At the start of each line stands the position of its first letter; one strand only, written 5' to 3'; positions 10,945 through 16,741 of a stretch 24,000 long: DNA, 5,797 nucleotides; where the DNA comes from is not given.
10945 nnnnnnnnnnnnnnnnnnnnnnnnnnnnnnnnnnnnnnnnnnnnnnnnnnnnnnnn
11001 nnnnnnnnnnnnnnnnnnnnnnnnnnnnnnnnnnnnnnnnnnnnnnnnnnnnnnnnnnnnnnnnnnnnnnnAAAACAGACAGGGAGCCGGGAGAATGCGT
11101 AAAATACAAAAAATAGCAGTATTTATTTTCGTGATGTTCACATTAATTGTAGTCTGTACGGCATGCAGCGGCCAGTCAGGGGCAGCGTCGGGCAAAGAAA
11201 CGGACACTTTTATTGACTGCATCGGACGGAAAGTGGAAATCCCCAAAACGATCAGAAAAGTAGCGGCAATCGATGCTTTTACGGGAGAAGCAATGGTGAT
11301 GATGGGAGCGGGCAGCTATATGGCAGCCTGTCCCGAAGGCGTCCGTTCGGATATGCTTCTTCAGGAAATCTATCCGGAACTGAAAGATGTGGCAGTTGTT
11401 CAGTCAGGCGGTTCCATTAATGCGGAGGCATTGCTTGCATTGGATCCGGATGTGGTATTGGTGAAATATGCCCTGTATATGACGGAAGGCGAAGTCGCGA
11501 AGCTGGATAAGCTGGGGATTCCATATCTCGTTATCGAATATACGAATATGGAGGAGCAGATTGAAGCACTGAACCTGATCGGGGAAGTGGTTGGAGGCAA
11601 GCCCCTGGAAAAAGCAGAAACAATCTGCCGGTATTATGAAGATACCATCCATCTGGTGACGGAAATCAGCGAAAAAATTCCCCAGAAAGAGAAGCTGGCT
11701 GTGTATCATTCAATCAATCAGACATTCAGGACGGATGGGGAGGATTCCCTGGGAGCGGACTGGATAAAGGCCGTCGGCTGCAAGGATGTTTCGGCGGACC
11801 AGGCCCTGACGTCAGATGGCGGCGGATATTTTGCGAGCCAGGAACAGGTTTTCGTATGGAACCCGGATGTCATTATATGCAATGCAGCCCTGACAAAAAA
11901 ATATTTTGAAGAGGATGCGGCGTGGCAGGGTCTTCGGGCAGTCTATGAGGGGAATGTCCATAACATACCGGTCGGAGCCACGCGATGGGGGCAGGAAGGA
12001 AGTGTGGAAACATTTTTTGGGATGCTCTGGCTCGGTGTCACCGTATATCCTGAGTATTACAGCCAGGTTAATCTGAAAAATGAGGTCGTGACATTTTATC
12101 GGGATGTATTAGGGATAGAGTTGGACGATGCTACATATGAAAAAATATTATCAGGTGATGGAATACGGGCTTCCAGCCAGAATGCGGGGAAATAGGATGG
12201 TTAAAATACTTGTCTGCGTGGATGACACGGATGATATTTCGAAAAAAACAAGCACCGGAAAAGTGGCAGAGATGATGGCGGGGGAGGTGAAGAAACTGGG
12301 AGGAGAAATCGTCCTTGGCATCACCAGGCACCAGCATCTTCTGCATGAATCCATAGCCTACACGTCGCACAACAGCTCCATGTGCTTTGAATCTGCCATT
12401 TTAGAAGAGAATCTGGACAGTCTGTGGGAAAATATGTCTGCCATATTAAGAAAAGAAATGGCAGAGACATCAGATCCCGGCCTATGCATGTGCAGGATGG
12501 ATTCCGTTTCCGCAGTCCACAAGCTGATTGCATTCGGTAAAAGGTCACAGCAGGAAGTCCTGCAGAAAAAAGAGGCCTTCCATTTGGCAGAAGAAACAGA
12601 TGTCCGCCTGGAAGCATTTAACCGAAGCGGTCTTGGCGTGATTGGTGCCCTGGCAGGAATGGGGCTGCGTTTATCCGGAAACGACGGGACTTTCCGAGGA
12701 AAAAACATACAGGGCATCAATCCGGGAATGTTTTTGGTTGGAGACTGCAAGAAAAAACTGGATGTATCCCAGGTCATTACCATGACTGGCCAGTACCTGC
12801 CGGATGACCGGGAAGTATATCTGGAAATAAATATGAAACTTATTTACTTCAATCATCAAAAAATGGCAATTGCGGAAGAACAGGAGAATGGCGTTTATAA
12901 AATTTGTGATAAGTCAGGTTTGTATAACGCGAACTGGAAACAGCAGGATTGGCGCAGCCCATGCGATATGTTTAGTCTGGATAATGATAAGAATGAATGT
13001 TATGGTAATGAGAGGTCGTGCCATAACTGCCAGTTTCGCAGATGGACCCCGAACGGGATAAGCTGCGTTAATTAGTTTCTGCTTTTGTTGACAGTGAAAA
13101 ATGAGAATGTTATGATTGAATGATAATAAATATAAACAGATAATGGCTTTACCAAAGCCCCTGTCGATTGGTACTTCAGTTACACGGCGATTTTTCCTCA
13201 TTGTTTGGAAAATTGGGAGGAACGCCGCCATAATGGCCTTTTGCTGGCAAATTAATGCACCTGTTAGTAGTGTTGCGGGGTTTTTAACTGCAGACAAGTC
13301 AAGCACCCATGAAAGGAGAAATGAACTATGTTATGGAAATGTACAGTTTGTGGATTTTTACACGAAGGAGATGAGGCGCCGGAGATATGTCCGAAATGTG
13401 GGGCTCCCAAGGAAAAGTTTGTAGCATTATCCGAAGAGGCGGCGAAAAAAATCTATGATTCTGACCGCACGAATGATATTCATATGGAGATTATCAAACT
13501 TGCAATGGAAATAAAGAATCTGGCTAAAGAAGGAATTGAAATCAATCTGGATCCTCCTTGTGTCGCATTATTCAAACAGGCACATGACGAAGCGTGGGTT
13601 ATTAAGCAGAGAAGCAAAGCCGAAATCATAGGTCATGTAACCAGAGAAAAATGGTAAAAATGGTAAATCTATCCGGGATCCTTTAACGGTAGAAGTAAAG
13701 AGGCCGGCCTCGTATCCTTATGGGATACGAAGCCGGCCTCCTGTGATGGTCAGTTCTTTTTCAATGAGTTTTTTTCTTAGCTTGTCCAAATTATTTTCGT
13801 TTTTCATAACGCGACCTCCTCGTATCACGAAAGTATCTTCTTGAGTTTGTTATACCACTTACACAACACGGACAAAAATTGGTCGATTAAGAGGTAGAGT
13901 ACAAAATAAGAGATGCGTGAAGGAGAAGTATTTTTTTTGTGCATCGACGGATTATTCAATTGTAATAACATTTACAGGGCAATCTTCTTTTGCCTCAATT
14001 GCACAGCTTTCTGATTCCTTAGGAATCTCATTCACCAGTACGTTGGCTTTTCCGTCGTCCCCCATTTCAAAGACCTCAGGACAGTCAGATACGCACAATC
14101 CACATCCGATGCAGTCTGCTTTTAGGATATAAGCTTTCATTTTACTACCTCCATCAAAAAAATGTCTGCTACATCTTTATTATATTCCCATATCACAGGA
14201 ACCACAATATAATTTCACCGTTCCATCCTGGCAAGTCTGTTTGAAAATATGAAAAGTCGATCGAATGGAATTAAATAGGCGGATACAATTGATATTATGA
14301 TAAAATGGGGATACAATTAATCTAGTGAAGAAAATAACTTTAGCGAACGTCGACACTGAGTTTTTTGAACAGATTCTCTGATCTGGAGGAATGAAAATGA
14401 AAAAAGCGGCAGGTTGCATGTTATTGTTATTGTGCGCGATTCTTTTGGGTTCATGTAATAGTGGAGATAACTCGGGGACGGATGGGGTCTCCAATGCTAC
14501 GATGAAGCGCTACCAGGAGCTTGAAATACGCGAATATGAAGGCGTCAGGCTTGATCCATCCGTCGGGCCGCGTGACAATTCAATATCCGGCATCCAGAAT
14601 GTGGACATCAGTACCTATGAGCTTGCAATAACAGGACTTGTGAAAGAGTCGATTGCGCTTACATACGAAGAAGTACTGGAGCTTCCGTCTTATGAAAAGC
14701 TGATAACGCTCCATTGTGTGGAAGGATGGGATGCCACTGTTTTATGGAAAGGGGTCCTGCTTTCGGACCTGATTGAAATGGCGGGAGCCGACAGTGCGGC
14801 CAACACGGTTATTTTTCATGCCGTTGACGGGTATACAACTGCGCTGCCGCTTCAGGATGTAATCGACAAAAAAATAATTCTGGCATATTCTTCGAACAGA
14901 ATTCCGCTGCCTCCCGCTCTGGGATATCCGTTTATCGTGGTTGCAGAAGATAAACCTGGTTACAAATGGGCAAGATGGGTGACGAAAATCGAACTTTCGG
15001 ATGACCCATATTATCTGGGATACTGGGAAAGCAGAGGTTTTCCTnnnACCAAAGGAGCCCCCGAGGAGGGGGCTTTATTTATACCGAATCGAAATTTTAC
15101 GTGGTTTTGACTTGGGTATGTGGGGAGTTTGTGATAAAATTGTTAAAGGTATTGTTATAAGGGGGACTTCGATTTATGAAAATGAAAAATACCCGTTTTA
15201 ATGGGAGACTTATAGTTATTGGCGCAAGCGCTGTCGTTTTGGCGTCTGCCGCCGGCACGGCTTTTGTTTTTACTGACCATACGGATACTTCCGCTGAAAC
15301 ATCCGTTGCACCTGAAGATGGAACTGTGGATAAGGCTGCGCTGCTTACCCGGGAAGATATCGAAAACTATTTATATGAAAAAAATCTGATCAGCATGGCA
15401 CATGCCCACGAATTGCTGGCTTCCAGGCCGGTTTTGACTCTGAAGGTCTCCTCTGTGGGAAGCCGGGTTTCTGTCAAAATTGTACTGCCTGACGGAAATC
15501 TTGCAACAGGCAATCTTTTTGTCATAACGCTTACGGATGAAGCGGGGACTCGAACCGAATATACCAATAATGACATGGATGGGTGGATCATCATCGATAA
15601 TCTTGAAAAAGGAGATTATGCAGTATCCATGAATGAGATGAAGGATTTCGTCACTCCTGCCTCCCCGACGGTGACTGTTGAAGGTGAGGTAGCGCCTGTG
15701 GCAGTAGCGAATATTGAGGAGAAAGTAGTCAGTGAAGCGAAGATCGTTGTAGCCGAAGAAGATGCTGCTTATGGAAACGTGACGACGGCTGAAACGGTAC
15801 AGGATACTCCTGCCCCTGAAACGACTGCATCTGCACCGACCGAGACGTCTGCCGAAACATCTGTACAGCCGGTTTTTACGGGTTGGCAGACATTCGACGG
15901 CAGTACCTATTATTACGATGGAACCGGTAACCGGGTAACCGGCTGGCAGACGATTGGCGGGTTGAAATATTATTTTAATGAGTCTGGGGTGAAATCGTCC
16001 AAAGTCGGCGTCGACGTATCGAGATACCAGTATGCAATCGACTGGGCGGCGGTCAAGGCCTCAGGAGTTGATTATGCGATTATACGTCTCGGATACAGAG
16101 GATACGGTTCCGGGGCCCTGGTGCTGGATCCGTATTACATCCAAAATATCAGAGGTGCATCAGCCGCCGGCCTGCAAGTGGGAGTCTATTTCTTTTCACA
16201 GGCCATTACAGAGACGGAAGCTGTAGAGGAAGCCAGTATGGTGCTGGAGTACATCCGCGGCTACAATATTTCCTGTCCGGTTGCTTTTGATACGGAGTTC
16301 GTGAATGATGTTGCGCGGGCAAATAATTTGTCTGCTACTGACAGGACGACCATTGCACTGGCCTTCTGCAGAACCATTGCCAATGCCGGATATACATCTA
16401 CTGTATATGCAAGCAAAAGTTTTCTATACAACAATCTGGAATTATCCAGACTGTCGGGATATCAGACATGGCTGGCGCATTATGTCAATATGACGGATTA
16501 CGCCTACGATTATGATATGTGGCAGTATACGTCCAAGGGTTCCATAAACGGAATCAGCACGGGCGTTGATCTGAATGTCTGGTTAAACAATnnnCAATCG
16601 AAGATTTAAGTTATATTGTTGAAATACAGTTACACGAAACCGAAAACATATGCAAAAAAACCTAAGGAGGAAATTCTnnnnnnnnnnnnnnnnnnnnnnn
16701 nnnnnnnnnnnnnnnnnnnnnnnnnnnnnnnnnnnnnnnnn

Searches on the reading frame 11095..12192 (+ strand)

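Call 7: search_protein_families(library=pfam, proteins=[window:11095-12192:+], max_evalue=0.001)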
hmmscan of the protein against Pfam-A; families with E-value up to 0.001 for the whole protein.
window:11095-12192:+ (366 aa): 1 family
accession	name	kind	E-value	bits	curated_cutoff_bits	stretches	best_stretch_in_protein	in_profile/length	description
PF01497.23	Peripla_BP_2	-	1.2e-18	67.9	27.5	1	93-291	34-231/235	Periplasmic binding protein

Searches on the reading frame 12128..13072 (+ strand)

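Call 8: search_protein_families(library=pfam, proteins=[window:12128-13072:+], max_evalue=0.001)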
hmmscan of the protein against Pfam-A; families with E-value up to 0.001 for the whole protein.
window:12128-13072:+ (315 aa): 1 family
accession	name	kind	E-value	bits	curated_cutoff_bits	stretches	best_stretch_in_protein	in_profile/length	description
PF22641.2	TiaS_TCKD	-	0.00017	22.1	27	0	81-160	74-150/156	TiaS TCKD domain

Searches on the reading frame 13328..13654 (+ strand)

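Call 8: search_protein_families(library=pfam, proteins=[window:13328-13654:+], max_evalue=0.001)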
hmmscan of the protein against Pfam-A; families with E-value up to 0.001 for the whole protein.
window:13328-13654:+ (109 aa): 3 families
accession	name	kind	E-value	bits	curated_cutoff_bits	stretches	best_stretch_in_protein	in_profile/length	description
PF21349.2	RUBY_RBDX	-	5.7e-17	61.3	26.5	1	3-31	1-29/30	Rubrerythrin, rubredoxin-like domain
PF23458.2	DUF7130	-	4e-07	30.3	35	1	2-36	53-88/89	Domain of unknown function (DUF7130)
PF09845.14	OapC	-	0.00074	20.2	23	1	4-80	3-75/133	Origin-associated protein OapC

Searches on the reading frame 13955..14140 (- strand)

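Call 3: search_protein_families(library=pfam, proteins=[window:13955-14140:-], max_evalue=0.01)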
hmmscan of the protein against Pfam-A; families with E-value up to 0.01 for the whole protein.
window:13955-14140:- (62 aa): 12 families
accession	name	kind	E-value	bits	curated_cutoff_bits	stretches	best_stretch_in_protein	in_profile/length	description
PF13459.11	Fer4_15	-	2.5e-14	54.1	22.4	1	8-61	6-66/66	4Fe-4S single cluster domain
PF13370.11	Fer4_13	-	3.3e-13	50.6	24.5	1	9-60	5-57/58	4Fe-4S single cluster domain of Ferredoxin I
PF00037.32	Fer4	-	5.5e-06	26.4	21.1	1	4-21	2-19/24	4Fe-4S binding domain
PF12838.12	Fer4_7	-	7.2e-05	23.6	27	1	6-21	34-49/52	4Fe-4S dicluster domain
PF13237.11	Fer4_10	-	0.0001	22.6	25.5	1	4-46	3-42/53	4Fe-4S dicluster domain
PF12797.12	Fer4_2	-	0.00013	22.1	24.5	1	4-22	4-22/22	4Fe-4S binding domain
PF12800.12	Fer4_4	-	0.00021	21.8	24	1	9-21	3-15/17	4Fe-4S binding domain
PF12837.12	Fer4_6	-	0.0003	21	25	1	5-22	4-21/24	4Fe-4S binding domain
PF13187.11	Fer4_9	-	0.00041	20.8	27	1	9-46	1-37/52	4Fe-4S dicluster domain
PF14697.11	Fer4_21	-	0.00046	20.7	35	1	3-60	1-58/59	4Fe-4S dicluster domain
PF13183.11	Fer4_8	-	0.00066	20.6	27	1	9-32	4-27/68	4Fe-4S dicluster domain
PF25160.1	LdpA_Fe-S-bd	-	0.0069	16.6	27.6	1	5-21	23-39/49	LdpA Fe-S cluster-binding domain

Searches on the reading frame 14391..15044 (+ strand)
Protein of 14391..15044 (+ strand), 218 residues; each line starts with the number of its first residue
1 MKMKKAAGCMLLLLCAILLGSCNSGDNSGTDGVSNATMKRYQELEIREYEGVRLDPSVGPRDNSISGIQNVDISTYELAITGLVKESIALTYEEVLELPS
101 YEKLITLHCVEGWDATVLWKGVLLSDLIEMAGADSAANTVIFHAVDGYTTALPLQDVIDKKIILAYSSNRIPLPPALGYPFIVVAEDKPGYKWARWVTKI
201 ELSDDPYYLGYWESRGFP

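Call 3: search_protein_families(library=pfam, proteins=[window:14391-15044:+], max_evalue=0.01)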
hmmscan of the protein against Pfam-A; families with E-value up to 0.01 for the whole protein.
window:14391-15044:+ (218 aa): 1 family
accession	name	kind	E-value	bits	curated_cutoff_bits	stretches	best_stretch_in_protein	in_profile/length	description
PF00174.25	Oxidored_molyb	-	1.4e-31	109.8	24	1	68-208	4-165/169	Oxidoreductase molybdopterin binding domain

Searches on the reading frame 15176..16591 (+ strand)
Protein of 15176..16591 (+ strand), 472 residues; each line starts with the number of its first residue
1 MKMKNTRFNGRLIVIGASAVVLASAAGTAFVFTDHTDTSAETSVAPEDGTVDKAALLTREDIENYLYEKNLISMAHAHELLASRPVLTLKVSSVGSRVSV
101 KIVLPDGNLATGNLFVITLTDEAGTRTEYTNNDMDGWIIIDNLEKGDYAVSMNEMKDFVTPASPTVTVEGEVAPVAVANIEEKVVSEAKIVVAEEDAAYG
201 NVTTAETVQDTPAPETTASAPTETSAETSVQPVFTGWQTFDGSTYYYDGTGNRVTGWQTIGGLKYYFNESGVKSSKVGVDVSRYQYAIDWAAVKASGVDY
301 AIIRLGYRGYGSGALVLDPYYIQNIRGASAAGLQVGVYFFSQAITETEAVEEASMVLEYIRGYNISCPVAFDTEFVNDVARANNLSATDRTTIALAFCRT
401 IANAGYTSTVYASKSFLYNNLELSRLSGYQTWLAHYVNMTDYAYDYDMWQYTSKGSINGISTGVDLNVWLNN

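Call 3: search_protein_families(library=pfam, proteins=[window:15176-16591:+], max_evalue=0.01)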
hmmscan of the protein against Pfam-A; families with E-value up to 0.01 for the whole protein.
window:15176-16591:+ (472 aa): 3 families
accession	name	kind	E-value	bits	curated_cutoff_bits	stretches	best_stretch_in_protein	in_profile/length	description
PF01183.26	Glyco_hydro_25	-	1.3e-30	107.5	27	1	279-460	1-180/180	Glycosyl hydrolases family 25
PF19127.6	Choline_bind_3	-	4.8e-08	33.3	27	1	254-272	1-19/47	Choline-binding repeat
PF01473.26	Choline_bind_1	-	0.00019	22.1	20.5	1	255-272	1-18/19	Putative cell wall binding repeat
